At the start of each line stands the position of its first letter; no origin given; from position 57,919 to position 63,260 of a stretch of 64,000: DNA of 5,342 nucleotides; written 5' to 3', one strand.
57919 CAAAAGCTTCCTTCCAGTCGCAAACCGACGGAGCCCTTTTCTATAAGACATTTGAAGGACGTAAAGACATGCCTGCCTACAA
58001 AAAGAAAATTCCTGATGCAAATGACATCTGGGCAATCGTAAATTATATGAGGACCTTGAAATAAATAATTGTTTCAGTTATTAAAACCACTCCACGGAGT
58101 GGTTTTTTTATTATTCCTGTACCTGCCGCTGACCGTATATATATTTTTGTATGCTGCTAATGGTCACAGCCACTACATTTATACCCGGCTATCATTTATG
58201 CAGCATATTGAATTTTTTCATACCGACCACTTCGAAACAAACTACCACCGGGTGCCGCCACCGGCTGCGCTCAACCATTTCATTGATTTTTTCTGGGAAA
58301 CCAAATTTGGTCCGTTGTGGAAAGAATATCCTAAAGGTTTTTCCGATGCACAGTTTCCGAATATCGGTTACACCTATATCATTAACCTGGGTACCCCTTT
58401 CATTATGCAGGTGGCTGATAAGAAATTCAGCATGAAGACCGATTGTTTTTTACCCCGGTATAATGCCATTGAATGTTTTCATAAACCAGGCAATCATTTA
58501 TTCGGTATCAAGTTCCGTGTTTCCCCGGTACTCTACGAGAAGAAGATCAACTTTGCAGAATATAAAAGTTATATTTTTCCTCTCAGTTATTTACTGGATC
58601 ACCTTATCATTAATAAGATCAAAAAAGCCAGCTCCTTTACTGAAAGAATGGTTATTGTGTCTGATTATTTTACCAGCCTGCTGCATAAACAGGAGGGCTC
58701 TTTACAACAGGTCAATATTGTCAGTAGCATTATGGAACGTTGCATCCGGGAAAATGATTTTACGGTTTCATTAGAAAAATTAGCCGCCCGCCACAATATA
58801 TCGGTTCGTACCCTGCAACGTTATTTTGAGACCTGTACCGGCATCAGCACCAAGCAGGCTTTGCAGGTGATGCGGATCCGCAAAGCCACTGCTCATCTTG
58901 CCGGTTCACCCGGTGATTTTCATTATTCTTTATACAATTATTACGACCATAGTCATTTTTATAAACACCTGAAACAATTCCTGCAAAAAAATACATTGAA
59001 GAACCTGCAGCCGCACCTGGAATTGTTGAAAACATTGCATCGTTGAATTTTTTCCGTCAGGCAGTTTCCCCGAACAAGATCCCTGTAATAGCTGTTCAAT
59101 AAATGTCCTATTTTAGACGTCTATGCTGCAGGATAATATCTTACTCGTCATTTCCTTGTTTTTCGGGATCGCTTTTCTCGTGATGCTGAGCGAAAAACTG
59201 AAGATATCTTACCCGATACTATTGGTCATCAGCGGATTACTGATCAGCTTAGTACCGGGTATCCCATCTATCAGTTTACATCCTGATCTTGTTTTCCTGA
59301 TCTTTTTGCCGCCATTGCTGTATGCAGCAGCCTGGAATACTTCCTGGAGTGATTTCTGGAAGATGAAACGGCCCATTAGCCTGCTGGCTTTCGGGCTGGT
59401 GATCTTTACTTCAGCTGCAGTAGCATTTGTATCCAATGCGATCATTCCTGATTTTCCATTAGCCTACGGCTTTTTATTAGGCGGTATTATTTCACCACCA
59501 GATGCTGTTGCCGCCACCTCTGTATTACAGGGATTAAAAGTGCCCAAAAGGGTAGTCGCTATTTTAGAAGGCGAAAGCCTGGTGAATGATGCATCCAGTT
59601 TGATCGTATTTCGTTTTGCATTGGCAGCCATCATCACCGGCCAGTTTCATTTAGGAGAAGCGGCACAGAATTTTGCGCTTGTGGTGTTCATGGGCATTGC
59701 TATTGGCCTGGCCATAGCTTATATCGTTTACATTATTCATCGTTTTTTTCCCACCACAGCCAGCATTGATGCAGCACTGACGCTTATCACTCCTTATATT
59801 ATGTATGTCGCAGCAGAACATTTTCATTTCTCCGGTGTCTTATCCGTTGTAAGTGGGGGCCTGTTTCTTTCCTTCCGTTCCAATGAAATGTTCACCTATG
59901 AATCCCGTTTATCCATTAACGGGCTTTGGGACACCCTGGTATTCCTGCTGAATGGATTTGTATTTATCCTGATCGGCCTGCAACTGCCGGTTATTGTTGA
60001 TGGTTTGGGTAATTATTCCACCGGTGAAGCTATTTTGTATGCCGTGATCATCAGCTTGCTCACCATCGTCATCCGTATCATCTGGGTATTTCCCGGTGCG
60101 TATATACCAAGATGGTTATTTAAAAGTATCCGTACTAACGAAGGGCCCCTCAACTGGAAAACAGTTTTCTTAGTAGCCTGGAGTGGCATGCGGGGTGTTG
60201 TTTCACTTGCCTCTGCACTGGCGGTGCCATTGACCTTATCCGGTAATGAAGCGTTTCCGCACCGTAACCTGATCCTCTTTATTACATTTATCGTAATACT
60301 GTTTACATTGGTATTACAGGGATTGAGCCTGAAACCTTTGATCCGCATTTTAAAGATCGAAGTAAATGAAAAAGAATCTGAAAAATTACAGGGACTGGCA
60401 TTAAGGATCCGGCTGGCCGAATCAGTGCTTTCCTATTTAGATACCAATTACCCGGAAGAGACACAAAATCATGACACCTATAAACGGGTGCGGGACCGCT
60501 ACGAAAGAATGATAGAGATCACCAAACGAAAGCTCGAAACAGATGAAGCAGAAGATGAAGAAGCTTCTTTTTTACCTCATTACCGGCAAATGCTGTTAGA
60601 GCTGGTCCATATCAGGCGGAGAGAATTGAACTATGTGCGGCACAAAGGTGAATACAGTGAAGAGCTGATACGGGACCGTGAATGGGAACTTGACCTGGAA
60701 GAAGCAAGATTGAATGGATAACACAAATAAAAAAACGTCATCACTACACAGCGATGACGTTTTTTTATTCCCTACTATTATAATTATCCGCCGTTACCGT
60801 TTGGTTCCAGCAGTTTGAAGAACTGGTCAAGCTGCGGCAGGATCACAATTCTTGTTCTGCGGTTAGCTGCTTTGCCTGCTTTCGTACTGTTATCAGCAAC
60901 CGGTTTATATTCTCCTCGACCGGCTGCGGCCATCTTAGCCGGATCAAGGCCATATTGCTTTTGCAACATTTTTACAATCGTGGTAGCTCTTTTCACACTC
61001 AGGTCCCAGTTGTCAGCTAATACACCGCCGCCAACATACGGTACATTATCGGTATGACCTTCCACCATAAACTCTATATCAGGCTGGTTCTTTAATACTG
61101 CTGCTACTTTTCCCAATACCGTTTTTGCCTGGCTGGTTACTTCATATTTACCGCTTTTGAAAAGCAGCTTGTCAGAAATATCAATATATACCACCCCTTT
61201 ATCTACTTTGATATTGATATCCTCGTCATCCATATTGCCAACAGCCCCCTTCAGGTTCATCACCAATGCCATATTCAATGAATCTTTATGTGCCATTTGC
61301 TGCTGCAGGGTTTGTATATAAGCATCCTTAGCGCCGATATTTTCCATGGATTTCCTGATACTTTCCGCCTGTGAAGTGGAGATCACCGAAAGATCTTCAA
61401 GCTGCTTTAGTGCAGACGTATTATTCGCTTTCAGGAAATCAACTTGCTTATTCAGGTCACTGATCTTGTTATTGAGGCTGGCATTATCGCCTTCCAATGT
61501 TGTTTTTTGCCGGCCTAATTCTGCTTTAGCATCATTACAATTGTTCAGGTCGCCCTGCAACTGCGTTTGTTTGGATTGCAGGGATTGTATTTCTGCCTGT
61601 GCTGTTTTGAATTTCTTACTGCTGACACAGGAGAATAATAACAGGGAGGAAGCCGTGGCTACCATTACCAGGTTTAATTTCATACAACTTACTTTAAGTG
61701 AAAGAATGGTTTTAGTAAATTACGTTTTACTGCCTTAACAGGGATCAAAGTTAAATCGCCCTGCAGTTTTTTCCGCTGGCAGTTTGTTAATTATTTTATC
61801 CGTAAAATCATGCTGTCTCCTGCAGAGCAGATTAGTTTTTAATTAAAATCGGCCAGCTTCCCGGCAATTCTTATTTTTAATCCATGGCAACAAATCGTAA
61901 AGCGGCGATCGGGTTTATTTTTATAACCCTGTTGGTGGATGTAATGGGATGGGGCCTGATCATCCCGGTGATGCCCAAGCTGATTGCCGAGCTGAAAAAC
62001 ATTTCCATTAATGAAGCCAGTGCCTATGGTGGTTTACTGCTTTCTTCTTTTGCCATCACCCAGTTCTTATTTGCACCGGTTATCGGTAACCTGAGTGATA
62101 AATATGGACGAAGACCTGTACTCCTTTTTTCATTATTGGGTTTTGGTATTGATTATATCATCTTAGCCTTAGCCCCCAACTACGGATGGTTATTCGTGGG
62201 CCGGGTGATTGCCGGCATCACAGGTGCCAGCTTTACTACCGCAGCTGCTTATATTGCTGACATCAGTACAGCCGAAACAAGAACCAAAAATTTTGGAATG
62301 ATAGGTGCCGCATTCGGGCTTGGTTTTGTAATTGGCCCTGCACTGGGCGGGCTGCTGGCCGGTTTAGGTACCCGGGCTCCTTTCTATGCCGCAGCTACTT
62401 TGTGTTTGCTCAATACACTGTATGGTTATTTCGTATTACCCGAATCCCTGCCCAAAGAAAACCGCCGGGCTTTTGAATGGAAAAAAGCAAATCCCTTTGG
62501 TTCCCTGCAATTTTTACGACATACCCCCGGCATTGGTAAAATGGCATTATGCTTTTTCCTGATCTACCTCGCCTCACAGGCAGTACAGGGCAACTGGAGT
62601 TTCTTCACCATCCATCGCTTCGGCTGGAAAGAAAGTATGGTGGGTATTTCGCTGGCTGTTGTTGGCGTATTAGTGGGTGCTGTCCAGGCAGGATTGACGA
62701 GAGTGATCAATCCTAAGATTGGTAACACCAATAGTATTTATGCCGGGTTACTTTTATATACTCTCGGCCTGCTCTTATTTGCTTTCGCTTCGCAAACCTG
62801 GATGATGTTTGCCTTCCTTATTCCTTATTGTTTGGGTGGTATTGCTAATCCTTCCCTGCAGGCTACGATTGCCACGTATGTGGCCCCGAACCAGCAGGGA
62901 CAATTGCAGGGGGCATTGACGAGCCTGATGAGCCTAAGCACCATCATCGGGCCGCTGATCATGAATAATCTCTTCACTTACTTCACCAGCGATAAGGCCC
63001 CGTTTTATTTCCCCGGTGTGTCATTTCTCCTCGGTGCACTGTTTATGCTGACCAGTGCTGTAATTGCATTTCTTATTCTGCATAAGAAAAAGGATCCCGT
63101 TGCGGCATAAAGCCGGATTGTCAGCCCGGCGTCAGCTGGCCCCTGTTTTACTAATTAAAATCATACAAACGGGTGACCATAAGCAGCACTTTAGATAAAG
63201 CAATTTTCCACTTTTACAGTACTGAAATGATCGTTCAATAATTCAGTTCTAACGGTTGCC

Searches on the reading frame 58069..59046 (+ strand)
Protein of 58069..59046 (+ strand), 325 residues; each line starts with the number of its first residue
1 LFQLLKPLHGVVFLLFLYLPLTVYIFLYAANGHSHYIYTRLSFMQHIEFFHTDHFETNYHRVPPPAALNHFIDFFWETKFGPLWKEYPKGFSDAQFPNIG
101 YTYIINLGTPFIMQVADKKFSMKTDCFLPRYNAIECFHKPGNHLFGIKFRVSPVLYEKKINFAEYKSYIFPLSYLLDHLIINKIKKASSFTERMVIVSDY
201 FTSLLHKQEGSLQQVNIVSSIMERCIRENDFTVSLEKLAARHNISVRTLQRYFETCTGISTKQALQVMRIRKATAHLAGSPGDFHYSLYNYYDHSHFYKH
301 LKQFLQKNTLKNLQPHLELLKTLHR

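Call 38: search_protein_families(library=pfam, proteins=[window:58069-59046:+], max_evalue=0.001)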
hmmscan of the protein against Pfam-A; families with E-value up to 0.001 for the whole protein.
window:58069-59046:+ (325 aa): 1 family
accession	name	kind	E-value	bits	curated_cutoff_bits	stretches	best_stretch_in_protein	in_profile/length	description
PF12833.13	HTH_18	-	1e-07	32.6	33.6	1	238-305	1-70/80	Helix-turn-helix domain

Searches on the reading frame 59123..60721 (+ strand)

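Call 38: search_protein_families(library=pfam, proteins=[window:59123-60721:+], max_evalue=0.001)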
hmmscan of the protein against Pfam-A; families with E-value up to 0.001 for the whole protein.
window:59123-60721:+ (532 aa): 1 family
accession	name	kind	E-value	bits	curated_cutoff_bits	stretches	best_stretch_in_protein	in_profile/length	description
PF00999.27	Na_H_Exchanger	-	5.8e-63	213.4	26.2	1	16-407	3-373/375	Sodium/hydrogen exchanger, transmembrane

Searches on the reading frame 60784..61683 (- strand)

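Call 38: search_protein_families(library=pfam, proteins=[window:60784-61683:-], max_evalue=0.001)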
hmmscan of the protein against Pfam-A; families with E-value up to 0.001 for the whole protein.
window:60784-61683:- (299 aa): 4 families
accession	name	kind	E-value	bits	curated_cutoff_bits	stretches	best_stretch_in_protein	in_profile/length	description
PF00691.25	OmpA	-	2.7e-20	73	27.2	1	174-275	1-98/98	OmpA family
PF00261.25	Tropomyosin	-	6.3e-05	23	38.6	1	23-129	6-105/242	Tropomyosin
PF24319.2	DUF7491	-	0.00026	21.6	30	0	39-89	37-87/90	Coiled-coil region of unknown function (DUF7491)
PF25450.1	Rab11-FIP3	-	0.00055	20.7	31.9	0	62-116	65-119/125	Rab11-FIP3-like domain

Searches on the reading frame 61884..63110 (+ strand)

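Call 38: search_protein_families(library=pfam, proteins=[window:61884-63110:+], max_evalue=0.001)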
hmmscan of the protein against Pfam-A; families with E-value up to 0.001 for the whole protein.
window:61884-63110:+ (408 aa): 3 families
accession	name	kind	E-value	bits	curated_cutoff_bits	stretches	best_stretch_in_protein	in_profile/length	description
PF07690.21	MFS_1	-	1.8e-63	215.1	33.4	2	12-357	1-347/347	Major Facilitator Superfamily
PF00083.30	Sugar_tr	-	5.1e-14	52.5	22.3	1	45-188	44-194/452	Sugar (and other) transporter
PF05977.19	MFS_3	-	0.00013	21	27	1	51-313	49-315/524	Transmembrane secretion effector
